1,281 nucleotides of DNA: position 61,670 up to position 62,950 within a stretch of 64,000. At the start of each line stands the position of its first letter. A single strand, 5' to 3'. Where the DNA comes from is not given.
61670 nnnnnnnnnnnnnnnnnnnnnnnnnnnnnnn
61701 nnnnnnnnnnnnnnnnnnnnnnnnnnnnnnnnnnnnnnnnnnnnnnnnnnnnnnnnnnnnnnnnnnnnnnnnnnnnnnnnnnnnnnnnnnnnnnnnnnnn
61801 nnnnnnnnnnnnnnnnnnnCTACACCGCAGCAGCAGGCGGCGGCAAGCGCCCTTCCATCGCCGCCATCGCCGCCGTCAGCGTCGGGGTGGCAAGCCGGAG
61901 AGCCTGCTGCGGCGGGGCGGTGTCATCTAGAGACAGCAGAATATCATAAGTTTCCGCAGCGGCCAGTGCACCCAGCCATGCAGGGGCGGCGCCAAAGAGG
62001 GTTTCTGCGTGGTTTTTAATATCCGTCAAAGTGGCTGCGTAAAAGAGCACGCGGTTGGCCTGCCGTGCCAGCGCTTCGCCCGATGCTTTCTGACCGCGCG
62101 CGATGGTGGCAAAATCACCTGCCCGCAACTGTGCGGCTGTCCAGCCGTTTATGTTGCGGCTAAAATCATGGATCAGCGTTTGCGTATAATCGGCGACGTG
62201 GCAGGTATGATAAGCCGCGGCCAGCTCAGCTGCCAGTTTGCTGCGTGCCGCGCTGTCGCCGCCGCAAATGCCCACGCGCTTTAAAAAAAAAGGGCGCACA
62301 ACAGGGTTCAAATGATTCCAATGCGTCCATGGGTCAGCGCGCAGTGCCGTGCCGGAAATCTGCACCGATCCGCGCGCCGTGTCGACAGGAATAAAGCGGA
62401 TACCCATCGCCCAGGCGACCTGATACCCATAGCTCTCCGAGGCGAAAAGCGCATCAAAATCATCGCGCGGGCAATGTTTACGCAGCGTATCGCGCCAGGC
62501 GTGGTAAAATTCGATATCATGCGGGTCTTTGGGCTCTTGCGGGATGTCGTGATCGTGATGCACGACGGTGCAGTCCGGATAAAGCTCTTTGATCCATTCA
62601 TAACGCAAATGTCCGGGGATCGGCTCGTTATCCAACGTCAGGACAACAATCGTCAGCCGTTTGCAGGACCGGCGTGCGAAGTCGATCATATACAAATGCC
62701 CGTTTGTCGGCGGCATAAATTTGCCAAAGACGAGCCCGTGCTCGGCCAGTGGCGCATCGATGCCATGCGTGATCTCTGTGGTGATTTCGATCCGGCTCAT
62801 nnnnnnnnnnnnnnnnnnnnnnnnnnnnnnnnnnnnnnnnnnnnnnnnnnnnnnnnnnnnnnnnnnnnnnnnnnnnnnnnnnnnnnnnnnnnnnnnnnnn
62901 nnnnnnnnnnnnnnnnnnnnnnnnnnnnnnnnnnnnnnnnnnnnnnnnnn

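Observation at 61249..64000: Unusual three-gene operon: SDR reductase fused to an intact NadR kinase domain, then NadR-like NMNAT with a dead kinase P-loop, then a membrane-anchored EndoU-like RNase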

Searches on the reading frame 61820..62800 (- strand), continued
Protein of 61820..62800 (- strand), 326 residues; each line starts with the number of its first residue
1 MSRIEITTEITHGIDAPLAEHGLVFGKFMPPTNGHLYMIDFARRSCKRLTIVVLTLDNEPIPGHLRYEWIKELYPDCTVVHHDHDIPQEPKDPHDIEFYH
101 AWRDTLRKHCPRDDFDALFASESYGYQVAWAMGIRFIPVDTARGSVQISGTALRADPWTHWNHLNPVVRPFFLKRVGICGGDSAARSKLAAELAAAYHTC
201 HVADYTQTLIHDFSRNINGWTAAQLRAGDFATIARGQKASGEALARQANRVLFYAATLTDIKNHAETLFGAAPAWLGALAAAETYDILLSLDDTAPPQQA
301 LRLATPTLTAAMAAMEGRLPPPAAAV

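Call 31: search_protein_families(library=pfam, proteins=[L024:1169-3412:+, L028:13196-14695:+, L028:14700-16295:+, L038:17682-20840:+, L026:14597-16564:+, L026:13878-14699:+, L022:8129-10126:-, L022:6421-8259:-, L028:6829-7224:+, L028:3517-4461:+], max_evalue=0.001)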
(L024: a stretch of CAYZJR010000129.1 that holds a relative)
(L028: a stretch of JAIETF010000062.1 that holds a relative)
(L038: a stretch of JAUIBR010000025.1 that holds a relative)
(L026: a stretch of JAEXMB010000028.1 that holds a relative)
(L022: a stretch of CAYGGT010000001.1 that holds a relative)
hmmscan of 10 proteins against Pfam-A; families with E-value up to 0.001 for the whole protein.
L024:1169-3412:+ (747 aa): 4 families
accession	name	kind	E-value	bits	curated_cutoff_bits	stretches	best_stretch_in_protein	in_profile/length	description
PF00069.31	Pkinase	-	9.9e-54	182.9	31.7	1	29-288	3-256/263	Protein kinase domain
PF07714.23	PK_Tyr_Ser-Thr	-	5.2e-29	101.8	23.1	1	31-283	5-249/258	Protein tyrosine and serine/threonine kinase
PF23598.1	LRR_14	-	1.2e-09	37.9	40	1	581-679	6-101/353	Leucine-rich repeat region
PF24758.1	LRR_At5g56370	-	0.00017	21.8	27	0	645-698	35-88/227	FBD-associated F-box protein At5g56370, LRR repeats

L028:13196-14695:+ (499 aa): 5 families
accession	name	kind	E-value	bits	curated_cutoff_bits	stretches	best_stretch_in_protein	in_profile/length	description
PF00069.31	Pkinase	-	2.7e-36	125.8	31.7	1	253-486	1-233/263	Protein kinase domain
PF07714.23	PK_Tyr_Ser-Thr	-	1.6e-21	77.3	23.1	1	259-453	7-207/258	Protein tyrosine and serine/threonine kinase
PF01636.29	APH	-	7.6e-10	39.4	23.2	1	362-401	156-197/239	Phosphotransferase enzyme family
PF14531.12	Kinase-like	-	5.1e-06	26.4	25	1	338-428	131-216/289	Kinase-like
PF03109.22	ABC1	-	9.8e-06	25.3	22.9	1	325-404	141-217/244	ABC1 atypical kinase-like domain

L028:14700-16295:+ (531 aa): 3 families
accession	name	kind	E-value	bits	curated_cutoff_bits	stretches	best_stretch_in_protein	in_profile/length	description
PF00069.31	Pkinase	-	2.4e-32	112.8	31.7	1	312-514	42-251/263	Protein kinase domain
PF07714.23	PK_Tyr_Ser-Thr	-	1.2e-20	74.4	23.1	1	310-515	40-249/258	Protein tyrosine and serine/threonine kinase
PF01636.29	APH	-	6.9e-06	26.4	23.2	1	394-418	170-195/239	Phosphotransferase enzyme family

L038:17682-20840:+ (1052 aa): 13 families
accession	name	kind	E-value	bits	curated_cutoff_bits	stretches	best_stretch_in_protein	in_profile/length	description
PF00069.31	Pkinase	-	1.3e-38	133.4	31.7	1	13-267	1-253/263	Protein kinase domain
PF13424.12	TPR_12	-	5.5e-20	71.8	30.1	2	874-935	8-71/77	Tetratricopeptide repeat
PF07714.23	PK_Tyr_Ser-Thr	-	4.2e-18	66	23.1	1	15-268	3-251/258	Protein tyrosine and serine/threonine kinase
PF13191.12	AAA_16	-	1.4e-10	42.4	32.6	1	308-486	2-167/167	AAA ATPase domain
PF07719.23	TPR_2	-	1.5e-08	34.6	27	1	871-899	3-31/34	Tetratricopeptide repeat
PF13181.12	TPR_8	-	5.1e-08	32.9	25.7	1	869-899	1-31/34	Tetratricopeptide repeat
PF00515.34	TPR_1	-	2.1e-07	30.9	27.8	0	874-898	6-30/34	Tetratricopeptide repeat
PF13428.12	TPR_14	-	1.9e-06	28.4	23.5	0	912-939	4-31/44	Tetratricopeptide repeat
PF00004.35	AAA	-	8.4e-06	26.7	21.2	1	334-505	1-123/131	ATPase family associated with various cellular activities (AAA)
PF17874.7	TPR_MalT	-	1.3e-05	25.1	45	1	846-1014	57-228/336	MalT-like TPR region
PF13374.12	TPR_10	-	1.7e-05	25.1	27.5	0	874-901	7-34/42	Tetratricopeptide repeat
PF13401.12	AAA_22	-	0.0001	23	27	1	331-491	5-125/130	AAA domain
PF13174.12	TPR_6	-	0.00073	20.5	26.3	0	874-893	5-24/33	Tetratricopeptide repeat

L026:14597-16564:+ (655 aa): 0 families

L026:13878-14699:+ (273 aa): 0 families

L022:8129-10126:- (665 aa): 2 families
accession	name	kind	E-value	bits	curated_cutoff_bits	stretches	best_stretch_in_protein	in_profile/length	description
PF00501.34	AMP-binding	-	8.3e-92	308.4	29.9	1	136-524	2-384/384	AMP-binding enzyme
PF13193.12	AMP-binding_C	-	5.2e-17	63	24.5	1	575-650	2-76/76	AMP-binding enzyme C-terminal domain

L022:6421-8259:- (612 aa): 2 families
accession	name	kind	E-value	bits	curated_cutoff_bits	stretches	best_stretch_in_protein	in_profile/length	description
PF00501.34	AMP-binding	-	1.8e-88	297.4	29.9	1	95-471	1-384/384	AMP-binding enzyme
PF13193.12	AMP-binding_C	-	9.2e-19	68.6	24.5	1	522-597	2-76/76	AMP-binding enzyme C-terminal domain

L028:6829-7224:+ (131 aa): 1 family
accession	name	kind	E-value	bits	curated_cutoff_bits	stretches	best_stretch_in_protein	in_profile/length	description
PF03928.20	HbpS-like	-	1.8e-45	154.5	25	1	3-128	2-127/128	Haem degrading protein HbpS-like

L028:3517-4461:+ (314 aa): 0 families

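Call 40: search_protein_families(library=ncbifam, proteins=[L035:5194-6102:+, L035:6105-7955:+, L035:7952-8707:+, L035:8674-9552:+, L035:9592-12207:+, L035:12204-13211:+, L002:3749-4675:+, L002:4701-6620:+], max_evalue=0.00001)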
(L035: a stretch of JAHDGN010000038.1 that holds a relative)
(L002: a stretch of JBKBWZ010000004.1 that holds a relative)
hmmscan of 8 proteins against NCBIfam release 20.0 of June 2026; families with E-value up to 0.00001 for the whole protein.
L035:5194-6102:+ (302 aa): 19 families
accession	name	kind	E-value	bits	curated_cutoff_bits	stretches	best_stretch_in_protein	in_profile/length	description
NF003808.0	PRK05396.1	equivalog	3.2e-37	128.2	380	1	1-193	1-198/341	L-threonine 3-dehydrogenase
TIGR00692.1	tdh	equivalog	6.1e-31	107.7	458.35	1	8-192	8-195/340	L-threonine 3-dehydrogenase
NF007489.0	PRK10083.1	equivalog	2e-27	96.1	376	1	22-187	22-190/339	Zn-dependent oxidoreductase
NF007642.0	PRK10309.1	equivalog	1.8e-24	86.6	550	1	1-194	1-196/347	galactitol-1-phosphate 5-dehydrogenase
NF041097.1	keto_inos_dh_IolM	equivalog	2.4e-24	85.7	450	1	12-133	41-170/389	scyllo-inosose 3-dehydrogenase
NF010344.0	PRK13771.1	subfamily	7.7e-24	84.3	349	1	1-145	1-147/334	putative alcohol dehydrogenase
NF041172.1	AcrlCoa_red_Thmprot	equivalog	2.9e-22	79.1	500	1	1-140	1-142/334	acryloyl-CoA reductase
TIGR02822.1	adh_fam_2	subfamily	1.6e-21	76.8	283.5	1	18-180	21-187/329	zinc-binding alcohol dehydrogenase family protein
NF007375.0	PRK09880.1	equivalog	3.8e-21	75.2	469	1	24-191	27-202/344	L-idonate 5-dehydrogenase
TIGR03989.1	Rxyl_3153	subfamily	2.5e-19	69.8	440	1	22-103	24-106/370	NDMA-dependent alcohol dehydrogenase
NF006940.0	PRK09422.1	equivalog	9.1e-19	67.6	344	1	2-132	2-133/338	alcohol dehydrogenase AdhP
TIGR03451.1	mycoS_dep_FDH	equivalog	4.5e-18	65.2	512.9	1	19-102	22-104/358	S-(hydroxymethyl)mycothiol dehydrogenase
NF047908.1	AldhRedAhr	equivalog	1.7e-16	60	470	1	12-158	15-162/335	NADPH-dependent aldehyde reductase Ahr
TIGR03201.1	dearomat_had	equivalog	2e-15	56.7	338.65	1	14-177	14-185/349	6-hydroxycyclohex-1-ene-1-carbonyl-CoA dehydrogenase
TIGR03366.1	HpnZ_proposed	hypoth_equivalog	1.1e-14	54.4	328.1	1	23-184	4-181/315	putative phosphonate catabolism associated alcohol dehydrogenase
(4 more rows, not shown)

L035:6105-7955:+ (616 aa): 9 families
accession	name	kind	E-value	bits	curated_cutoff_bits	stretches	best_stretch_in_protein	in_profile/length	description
TIGR01536.1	asn_synth_AEB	equivalog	1.2e-104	351.1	267.1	1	2-542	1-517/517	asparagine synthase (glutamine-hydrolyzing)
TIGR03108.1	eps_aminotran_1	hypoth_equivalog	6.4e-77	259.7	816.9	2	1-368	1-376/628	XrtA/PEP-CTERM system amidotransferase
TIGR03104.1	trio_amidotrans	equivalog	7.8e-71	239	570.1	2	1-367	1-381/589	N-acetylglutaminylglutamine amidotransferase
NF006949.0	PRK09431.1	equivalog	6.2e-67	226.4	499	2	1-369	1-361/554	asparagine synthase B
NF033535.1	lass_lactam_cya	exception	1.7e-61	208.6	525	2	10-363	11-376/668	lasso peptide isopeptide bond-forming cyclase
NF033561.1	macrolact_Ik_Al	subfamily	1.5e-13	50.3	300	1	140-324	98-290/561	albusnodin/ikarugamycin family macrolactam cyclase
TIGR01134.1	purF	equivalog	3.2e-13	49.9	350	1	42-164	64-198/432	amidophosphoribosyltransferase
TIGR01135.1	glmS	equivalog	5.6e-07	28.4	418.05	1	44-168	66-200/607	glutamine--fructose-6-phosphate transaminase (isomerizing)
NF001484.0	PRK00331.1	subfamily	2.1e-06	26.4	381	1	45-168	68-201/601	isomerizing glutamine--fructose-6-phosphate transaminase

L035:7952-8707:+ (251 aa): 5 families
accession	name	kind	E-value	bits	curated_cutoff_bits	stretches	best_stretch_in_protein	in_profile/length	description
NF041820.1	daptide_MTase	equivalog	6.9e-09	35.5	175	1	7-74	4-68/243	daptide-type RiPP biosynthesis methyltransferase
TIGR02021.1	BchM-ChlM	equivalog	4.7e-08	32.7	158.9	1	38-87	48-99/218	magnesium protoporphyrin IX methyltransferase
NF043040.1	corrin_prot_MT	hypoth_equivalog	5.3e-07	29.3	180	1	29-82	29-81/216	corrinoid protein-associated methyltransferase CpaM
TIGR04345.1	ovoA_Cterm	equivalog_domain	4.4e-06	26.4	170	1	28-83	27-82/242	putative 4-mercaptohistidine N1-methyltransferase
TIGR00479.1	rumA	equivalog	5.8e-06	25.4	183.55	1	31-87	282-338/432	23S rRNA (uracil(1939)-C(5))-methyltransferase RlmD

L035:8674-9552:+ (292 aa): 0 families

L035:9592-12207:+ (871 aa): 80 families (the best 25 are shown)
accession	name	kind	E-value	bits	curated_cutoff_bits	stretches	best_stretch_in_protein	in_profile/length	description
NF038078.1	NRPS_MxcG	equivalog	1.7e-106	357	2300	1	6-809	494-1358/1442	myxochelin non-ribosomal peptide synthetase MxcG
NF047350.1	aureusi_NRPS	equivalog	1.5e-96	323.9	2500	1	17-809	1483-2304/2373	aureusimine non-ribosomal peptide synthetase AusA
TIGR01733.1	AA-adenyl-dom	subfamily_domain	2.8e-79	266.8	317.4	1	16-360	23-409/409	amino acid adenylation domain-containing protein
NF004282.0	PRK05691.1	subfamily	6.8e-56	188.3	4090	2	20-418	1183-1622/4334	non-ribosomal peptide synthase/polyketide synthase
TIGR01746.1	Thioester-redct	subfamily_domain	4.8e-51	174.1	213.35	1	538-810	1-285/371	thioester reductase domain-containing protein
TIGR01734.1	D-ala-DACP-lig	equivalog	1.6e-45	155.6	559.85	1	85-420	138-500/504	D-alanine--poly(phosphoribitol) ligase subunit DltA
NF003417.0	PRK04813.1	subfamily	5.8e-45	153.8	476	1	85-419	140-500/505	D-alanine--poly(phosphoribitol) ligase subunit DltA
NF041803.1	NRPS_SolG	exception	1.3e-42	145.5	2200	1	80-496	699-1152/1163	solanimycin non-ribosomal peptide synthetase SolG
TIGR03443.1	alpha_am_amid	equivalog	7.3e-41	139.6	1030.1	2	381-789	785-1244/1390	L-aminoadipate-semialdehyde dehydrogenase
TIGR03098.1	ligase_PEP_1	hypoth_equivalog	3.8e-34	118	592.35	1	84-419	158-515/517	acyl-CoA ligase (AMP-forming), exosortase A system-associated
NF004837.0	PRK06187.1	subfamily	2.4e-30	105.3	476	1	83-419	164-519/531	long-chain-fatty-acid--CoA ligase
TIGR01923.1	menE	equivalog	2.7e-28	99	330.15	1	8-414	10-438/442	o-succinylbenzoate--CoA ligase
NF005539.0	PRK07201.1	equivalog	4.1e-27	95.2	549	1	540-804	4-264/657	SDR family oxidoreductase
NF007605.2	PRK10252.1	equivalog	7.4e-25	86.7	2400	1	90-473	595-1014/1292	enterobactin non-ribosomal peptide synthetase EntF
NF052269.1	Staph_lig_FadD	equivalog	1.4e-24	86.4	650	1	81-420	142-491/499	long-chain-fatty-acid--CoA ligase FadD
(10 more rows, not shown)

L035:12204-13211:+ (335 aa): 3 families
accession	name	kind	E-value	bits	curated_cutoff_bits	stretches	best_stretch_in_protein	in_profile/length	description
TIGR01526.1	nadR_NMN_Atrans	equivalog_domain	7.8e-82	275.1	341.15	1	5-310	2-322/325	nicotinamide-nucleotide adenylyltransferase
NF005988.0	PRK08099.1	equivalog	1.2e-49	169.6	201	1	3-324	63-406/411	multifunctional transcriptional regulator/nicotinamide-nucleotide adenylyltransferase/ribosylnicotinamide kinase NadR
TIGR00125.1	cyt_tran_rel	domain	3.3e-06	27.2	27.7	1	7-40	2-35/65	adenylyltransferase/cytidyltransferase family protein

L002:3749-4675:+ (308 aa): 20 families
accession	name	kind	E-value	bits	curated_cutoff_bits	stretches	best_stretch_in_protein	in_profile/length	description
NF041097.1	keto_inos_dh_IolM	equivalog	2.4e-34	118.6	450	2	11-193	40-241/389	scyllo-inosose 3-dehydrogenase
NF003808.0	PRK05396.1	equivalog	3.5e-32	111.6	380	1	1-192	1-197/341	L-threonine 3-dehydrogenase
NF007489.0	PRK10083.1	equivalog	2.4e-31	108.9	376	1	24-190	24-193/339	Zn-dependent oxidoreductase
TIGR00692.1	tdh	equivalog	6.3e-31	107.6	458.35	1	8-191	8-194/340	L-threonine 3-dehydrogenase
NF010344.0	PRK13771.1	subfamily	6.1e-25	87.9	349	1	8-166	10-170/334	putative alcohol dehydrogenase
NF007642.0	PRK10309.1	equivalog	1.1e-21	77.5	550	1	2-191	2-193/347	galactitol-1-phosphate 5-dehydrogenase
TIGR03201.1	dearomat_had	equivalog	1.8e-21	76.6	338.65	1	24-132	23-132/349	6-hydroxycyclohex-1-ene-1-carbonyl-CoA dehydrogenase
NF041172.1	AcrlCoa_red_Thmprot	equivalog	4.8e-21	75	500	1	10-164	12-168/334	acryloyl-CoA reductase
NF007375.0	PRK09880.1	equivalog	1.7e-19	69.8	469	1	16-191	19-202/344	L-idonate 5-dehydrogenase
NF006940.0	PRK09422.1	equivalog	2e-18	66.5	344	1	22-173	22-176/338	alcohol dehydrogenase AdhP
NF047908.1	AldhRedAhr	equivalog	8.2e-18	64.4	470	1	23-191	27-198/335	NADPH-dependent aldehyde reductase Ahr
TIGR03366.1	HpnZ_proposed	hypoth_equivalog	5.2e-17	62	328.1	1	24-194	5-191/315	putative phosphonate catabolism associated alcohol dehydrogenase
TIGR02822.1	adh_fam_2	subfamily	4.6e-16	58.8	283.5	1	21-135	24-140/329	zinc-binding alcohol dehydrogenase family protein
TIGR03451.1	mycoS_dep_FDH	equivalog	5.1e-15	55.1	512.9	1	14-105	18-107/358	S-(hydroxymethyl)mycothiol dehydrogenase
TIGR03989.1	Rxyl_3153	subfamily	3.7e-13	49.5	440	1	23-108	25-111/370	NDMA-dependent alcohol dehydrogenase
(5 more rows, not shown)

L002:4701-6620:+ (639 aa): 9 families
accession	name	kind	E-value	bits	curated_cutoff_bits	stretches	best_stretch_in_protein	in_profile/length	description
TIGR01536.1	asn_synth_AEB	equivalog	1.5e-127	426.7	267.1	1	1-563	1-517/517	asparagine synthase (glutamine-hydrolyzing)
TIGR03108.1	eps_aminotran_1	hypoth_equivalog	3.4e-104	349.8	816.9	1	1-606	2-603/628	XrtA/PEP-CTERM system amidotransferase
NF006949.0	PRK09431.1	equivalog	2.2e-85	287.3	499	3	1-167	2-167/554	asparagine synthase B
TIGR03104.1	trio_amidotrans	equivalog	5.9e-80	269.1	570.1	2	1-376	2-382/589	N-acetylglutaminylglutamine amidotransferase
NF033535.1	lass_lactam_cya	exception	3.8e-60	204.2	525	2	2-378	3-384/668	lasso peptide isopeptide bond-forming cyclase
NF033561.1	macrolact_Ik_Al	subfamily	4.6e-14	51.9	300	1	120-559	81-488/561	albusnodin/ikarugamycin family macrolactam cyclase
TIGR01134.1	purF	equivalog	1.1e-13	51.4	350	1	46-171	69-204/432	amidophosphoribosyltransferase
NF001484.0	PRK00331.1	subfamily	2.8e-07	29.3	381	1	58-167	84-200/601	isomerizing glutamine--fructose-6-phosphate transaminase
TIGR01135.1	glmS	equivalog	3.3e-06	25.9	418.05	1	57-167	82-199/607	glutamine--fructose-6-phosphate transaminase (isomerizing)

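Call 64: search_protein_families(library=padloc, proteins=[L002:6630-10004:+, window:61820-62800:-, L002:4701-6620:+, L002:3749-4675:+], max_evalue=0.001)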
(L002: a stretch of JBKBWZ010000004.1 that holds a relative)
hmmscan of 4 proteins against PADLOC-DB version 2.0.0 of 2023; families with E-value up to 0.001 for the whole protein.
L002:6630-10004:+ (1124 aa): 0 families

window:61820-62800:- (326 aa): 0 families

L002:4701-6620:+ (639 aa): 0 families

L002:3749-4675:+ (308 aa): 0 families

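Call 67: find_related_loci(query=A3, collection=genome_contigs, flank=9000)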
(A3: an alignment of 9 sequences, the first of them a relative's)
Query A3 (335 aa) in genome_contigs; peptide patterns used: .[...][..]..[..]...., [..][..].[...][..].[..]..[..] (x = any residue, [..] = any of these).
463 stretches matched a pattern; 437 encode a relative of the query (tblastn E <= 1e-3); the best 80 are kept; 80 distinct loci.
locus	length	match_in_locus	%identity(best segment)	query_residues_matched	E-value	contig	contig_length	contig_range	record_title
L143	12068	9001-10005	100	1-335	0e+0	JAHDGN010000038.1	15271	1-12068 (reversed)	MAG: Akkermansiaceae bacterium isolate MAG-47 RZ_11082, whole genome shotgun sequence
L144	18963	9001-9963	73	5-326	6e-166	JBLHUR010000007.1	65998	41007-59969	MAG: Akkermansiaceae bacterium isolate 3300047666_60 Ga0491196_0000168, whole genome shotgun sequence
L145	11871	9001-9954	66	6-324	3e-143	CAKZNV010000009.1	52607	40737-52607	MAG TPA_asm: uncultured Rubritalea sp. isolate ERR2094166_bin.135_CONCOCT_v1.1_MAG genome assembly, contig: ERZ650164.50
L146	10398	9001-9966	64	6-328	5e-140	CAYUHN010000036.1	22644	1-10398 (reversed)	MAG TPA_asm: uncultured Roseibacillus sp. isolate SRP114822_co1_82 genome assembly, contig: NODE_476_length_22644_cov_59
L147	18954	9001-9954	65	5-323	8e-138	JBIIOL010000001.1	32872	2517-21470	MAG: Pirellulales bacterium isolate ME2002-10-08pf_3300042317_group1_bin47 Rohwer_bin1734_scaffold_294_c2, whole genome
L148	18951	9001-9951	64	7-324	1e-134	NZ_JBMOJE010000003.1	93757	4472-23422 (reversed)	MAG: Propionivibrio sp. isolate Deming_bin.52 contig299, whole genome shotgun sequence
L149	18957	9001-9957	62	7-326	3e-131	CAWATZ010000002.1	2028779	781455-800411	MAG: uncultured Planctomycetota bacterium isolate MFD02248.bin.2.136 genome assembly, contig: contig_11805, whole genome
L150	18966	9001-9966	60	1-323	6e-131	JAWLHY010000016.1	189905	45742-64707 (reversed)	MAG: Armatimonadota bacterium isolate 30dZY2.bin.9 NODE_162_length_189905_cov_15.088064, whole genome shotgun sequence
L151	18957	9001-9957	65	7-326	7e-131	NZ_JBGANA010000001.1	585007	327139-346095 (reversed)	MAG: Prosthecobacter sp. isolate MAG_AAO_H125.6 AAOH125-6_opera_contig_40, whole genome shotgun sequence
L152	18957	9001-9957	66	7-326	1e-130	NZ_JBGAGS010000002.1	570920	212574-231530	MAG: Prosthecobacter sp. isolate MAG_MBR_H125.70 MBRH125-70_opera_contig_84, whole genome shotgun sequence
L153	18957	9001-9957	64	7-326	2e-127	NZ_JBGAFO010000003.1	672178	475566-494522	MAG: Prosthecobacter sp. isolate MAG_MBR_H125.48 MBRH125-48_opera_contig_58, whole genome shotgun sequence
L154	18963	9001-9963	59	7-328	4e-126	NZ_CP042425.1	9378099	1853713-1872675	Limnoglobus roseus strain PX52 chromosome, complete genome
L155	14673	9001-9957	60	7-324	5e-126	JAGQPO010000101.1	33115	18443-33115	MAG: Planctomycetales bacterium isolate HKST-UBA42 2008_130605, whole genome shotgun sequence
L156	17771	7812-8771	58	1-321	1e-125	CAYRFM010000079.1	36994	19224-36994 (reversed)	MAG TPA_asm: uncultured Holophagae bacterium isolate SRP090828_co2_159 genome assembly, contig: NODE_387_length_36994_co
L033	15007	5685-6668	57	7-333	2e-125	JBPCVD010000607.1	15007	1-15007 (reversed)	MAG: Rubripirellula sp. isolate MAG_seacave_38 S1Ck127_14213551, whole genome shotgun sequence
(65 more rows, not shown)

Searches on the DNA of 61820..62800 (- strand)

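Call 42: search_rna_families(sources=[L002, L006, L017, L018, L035, L033, L027, L023], threshold=gathering)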
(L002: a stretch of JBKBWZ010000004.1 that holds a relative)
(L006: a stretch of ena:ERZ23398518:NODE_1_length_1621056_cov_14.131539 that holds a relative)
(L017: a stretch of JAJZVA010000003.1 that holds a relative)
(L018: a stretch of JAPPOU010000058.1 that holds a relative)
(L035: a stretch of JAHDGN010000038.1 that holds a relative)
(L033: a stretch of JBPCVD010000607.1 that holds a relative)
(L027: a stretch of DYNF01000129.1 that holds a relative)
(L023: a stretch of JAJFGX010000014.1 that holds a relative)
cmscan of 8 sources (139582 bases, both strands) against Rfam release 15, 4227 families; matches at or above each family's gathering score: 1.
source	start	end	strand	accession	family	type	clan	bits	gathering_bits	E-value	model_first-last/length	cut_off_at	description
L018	14753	14835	-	RF00005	tRNA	Gene; tRNA;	CL00001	63.5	29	4.3e-11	1-71/71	no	tRNA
